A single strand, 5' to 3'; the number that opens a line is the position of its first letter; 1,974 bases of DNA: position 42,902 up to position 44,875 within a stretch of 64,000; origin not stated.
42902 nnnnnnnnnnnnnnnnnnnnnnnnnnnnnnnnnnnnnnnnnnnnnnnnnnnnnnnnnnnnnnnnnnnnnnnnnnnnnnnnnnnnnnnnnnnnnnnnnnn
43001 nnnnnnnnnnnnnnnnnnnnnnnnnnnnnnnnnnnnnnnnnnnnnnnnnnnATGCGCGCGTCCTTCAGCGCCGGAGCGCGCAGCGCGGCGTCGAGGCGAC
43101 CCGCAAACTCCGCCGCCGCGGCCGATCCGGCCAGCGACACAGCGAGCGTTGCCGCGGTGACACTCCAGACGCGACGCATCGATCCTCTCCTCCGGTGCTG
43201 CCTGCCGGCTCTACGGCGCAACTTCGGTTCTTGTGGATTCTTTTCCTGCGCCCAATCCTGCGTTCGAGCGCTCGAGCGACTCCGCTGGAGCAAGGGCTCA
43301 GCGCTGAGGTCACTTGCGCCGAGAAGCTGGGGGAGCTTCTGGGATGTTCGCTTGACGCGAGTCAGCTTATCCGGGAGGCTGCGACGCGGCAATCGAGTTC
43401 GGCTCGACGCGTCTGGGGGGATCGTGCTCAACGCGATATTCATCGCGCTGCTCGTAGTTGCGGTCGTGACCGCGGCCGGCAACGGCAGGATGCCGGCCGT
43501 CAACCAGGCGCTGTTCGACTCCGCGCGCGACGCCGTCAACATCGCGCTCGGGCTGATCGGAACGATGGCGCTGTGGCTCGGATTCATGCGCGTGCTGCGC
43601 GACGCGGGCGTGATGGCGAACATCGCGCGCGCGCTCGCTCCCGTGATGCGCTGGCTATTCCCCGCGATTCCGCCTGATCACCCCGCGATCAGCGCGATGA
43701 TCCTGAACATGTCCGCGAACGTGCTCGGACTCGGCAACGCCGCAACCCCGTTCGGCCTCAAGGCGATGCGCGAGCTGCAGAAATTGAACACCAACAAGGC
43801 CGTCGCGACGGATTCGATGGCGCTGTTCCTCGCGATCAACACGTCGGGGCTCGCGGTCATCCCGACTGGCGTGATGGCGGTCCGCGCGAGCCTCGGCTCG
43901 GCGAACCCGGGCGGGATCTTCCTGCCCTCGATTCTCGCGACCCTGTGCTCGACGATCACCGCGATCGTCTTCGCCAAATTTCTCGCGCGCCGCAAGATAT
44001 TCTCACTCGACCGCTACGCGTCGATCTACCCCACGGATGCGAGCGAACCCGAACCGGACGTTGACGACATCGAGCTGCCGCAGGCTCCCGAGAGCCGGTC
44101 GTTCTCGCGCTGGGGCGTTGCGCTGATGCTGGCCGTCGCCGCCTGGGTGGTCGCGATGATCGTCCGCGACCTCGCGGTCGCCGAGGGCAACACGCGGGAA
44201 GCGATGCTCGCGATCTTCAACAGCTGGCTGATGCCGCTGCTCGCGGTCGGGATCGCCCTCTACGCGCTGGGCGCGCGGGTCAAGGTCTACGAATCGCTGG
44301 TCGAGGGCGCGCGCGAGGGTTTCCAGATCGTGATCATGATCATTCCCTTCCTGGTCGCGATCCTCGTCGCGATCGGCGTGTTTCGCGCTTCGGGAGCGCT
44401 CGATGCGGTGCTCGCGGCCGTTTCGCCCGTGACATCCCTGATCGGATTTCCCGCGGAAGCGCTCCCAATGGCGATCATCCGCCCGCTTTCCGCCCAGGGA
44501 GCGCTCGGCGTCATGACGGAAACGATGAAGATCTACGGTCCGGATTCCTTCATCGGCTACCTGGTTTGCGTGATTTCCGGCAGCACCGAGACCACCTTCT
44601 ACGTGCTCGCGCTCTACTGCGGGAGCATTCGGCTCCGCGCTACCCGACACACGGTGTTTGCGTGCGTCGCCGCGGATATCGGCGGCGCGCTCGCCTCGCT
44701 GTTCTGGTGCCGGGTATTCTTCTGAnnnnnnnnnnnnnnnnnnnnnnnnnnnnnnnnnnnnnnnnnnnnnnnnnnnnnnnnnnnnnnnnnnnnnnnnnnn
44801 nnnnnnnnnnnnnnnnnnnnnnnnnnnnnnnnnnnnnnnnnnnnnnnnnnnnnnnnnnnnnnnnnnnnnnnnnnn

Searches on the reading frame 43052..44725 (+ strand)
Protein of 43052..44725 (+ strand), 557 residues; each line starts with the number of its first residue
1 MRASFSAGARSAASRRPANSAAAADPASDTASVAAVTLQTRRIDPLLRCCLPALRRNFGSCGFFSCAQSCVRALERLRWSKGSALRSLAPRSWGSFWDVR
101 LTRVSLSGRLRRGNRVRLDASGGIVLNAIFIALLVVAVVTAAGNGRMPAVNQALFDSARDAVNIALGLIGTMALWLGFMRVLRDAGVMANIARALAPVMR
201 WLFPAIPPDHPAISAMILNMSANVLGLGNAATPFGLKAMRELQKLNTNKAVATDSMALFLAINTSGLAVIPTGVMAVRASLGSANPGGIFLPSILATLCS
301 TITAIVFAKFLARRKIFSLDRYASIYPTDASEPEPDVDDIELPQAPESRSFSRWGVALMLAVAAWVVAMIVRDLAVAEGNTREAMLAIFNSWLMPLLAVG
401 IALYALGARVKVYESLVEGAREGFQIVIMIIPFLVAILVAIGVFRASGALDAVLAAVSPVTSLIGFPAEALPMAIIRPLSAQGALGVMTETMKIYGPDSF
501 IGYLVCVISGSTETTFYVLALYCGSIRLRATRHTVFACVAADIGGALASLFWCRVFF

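Call 38: search_protein_families(library=pfam, proteins=[window:43052-44725:+], max_evalue=0.00001)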
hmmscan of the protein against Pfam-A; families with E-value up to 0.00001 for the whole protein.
window:43052-44725:+ (557 aa): 1 family
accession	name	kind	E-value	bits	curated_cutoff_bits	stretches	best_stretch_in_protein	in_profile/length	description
PF07670.19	Gate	-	8.3e-21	74.8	29.6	2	166-276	2-100/104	Nucleoside recognition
